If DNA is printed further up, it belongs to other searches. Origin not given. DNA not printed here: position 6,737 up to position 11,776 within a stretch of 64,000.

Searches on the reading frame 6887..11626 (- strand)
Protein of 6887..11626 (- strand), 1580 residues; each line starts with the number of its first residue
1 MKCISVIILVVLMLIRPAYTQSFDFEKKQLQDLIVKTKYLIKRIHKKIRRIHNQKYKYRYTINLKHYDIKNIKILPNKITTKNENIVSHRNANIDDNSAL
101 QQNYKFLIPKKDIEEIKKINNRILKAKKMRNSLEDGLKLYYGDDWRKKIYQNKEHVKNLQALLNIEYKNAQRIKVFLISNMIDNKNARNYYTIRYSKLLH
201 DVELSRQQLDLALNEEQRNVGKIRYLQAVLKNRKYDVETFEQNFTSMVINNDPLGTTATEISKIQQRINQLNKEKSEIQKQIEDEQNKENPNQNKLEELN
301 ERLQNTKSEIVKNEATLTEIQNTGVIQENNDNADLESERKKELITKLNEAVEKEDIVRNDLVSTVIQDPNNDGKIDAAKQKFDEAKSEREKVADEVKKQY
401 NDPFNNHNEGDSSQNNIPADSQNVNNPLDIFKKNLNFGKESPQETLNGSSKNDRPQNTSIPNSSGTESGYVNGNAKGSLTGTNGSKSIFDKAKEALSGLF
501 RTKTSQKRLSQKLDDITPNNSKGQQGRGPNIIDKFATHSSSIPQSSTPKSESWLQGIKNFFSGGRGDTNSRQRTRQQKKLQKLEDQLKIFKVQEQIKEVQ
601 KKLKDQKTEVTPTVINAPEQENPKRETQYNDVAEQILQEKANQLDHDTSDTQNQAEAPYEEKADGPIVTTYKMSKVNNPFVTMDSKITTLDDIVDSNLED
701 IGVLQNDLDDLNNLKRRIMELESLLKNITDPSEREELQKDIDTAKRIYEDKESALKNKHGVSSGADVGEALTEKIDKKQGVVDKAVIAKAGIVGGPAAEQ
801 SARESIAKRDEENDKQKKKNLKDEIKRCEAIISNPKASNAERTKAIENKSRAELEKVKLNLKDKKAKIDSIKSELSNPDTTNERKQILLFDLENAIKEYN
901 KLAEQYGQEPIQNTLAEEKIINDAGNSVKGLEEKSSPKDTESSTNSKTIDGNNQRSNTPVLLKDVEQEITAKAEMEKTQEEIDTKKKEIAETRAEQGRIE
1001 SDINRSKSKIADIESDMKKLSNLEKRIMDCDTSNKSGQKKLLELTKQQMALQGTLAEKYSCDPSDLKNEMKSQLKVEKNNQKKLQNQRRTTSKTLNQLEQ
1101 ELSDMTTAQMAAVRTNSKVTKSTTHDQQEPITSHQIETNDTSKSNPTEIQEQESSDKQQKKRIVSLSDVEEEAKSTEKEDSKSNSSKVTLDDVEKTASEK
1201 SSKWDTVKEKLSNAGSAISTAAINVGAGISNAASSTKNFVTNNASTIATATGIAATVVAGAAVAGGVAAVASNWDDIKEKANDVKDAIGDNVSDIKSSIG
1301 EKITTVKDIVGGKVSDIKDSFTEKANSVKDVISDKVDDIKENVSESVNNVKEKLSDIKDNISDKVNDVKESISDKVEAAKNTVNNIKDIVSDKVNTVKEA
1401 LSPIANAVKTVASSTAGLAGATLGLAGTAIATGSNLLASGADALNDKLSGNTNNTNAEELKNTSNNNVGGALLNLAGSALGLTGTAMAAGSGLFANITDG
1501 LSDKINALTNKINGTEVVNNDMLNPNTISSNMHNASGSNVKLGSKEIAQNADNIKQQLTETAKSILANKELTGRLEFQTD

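Call 78: search_protein_families(library=phrogs, proteins=[window:6887-11626:-], max_evalue=0.01)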
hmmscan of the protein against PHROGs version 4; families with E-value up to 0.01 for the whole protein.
window:6887-11626:- (1580 aa): 4 families
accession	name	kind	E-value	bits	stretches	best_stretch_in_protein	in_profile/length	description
phrog_1535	-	tail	2e-15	57.1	1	1226-1431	813-1010/1152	tail length tape measure protein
phrog_1272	-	tail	3.7e-10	39.2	1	1203-1536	786-1086/1606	tail length tape measure protein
phrog_17020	-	unknown function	8.1e-08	32.8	1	1270-1414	79-217/353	-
phrog_4200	-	tail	1.1e-07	31.7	1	1270-1511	381-608/732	tail length tape measure protein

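Call 79: search_protein_families(library=padloc, proteins=[window:6887-11626:-], max_evalue=0.01)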
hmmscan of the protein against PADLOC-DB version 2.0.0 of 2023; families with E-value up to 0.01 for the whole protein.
window:6887-11626:- (1580 aa): 1 family
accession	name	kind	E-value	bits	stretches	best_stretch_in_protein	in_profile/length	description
PDLC00647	ZorA3|ZorA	-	1.7e-05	21.5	1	1290-1568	299-572/780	MotA/ExbB/TolQ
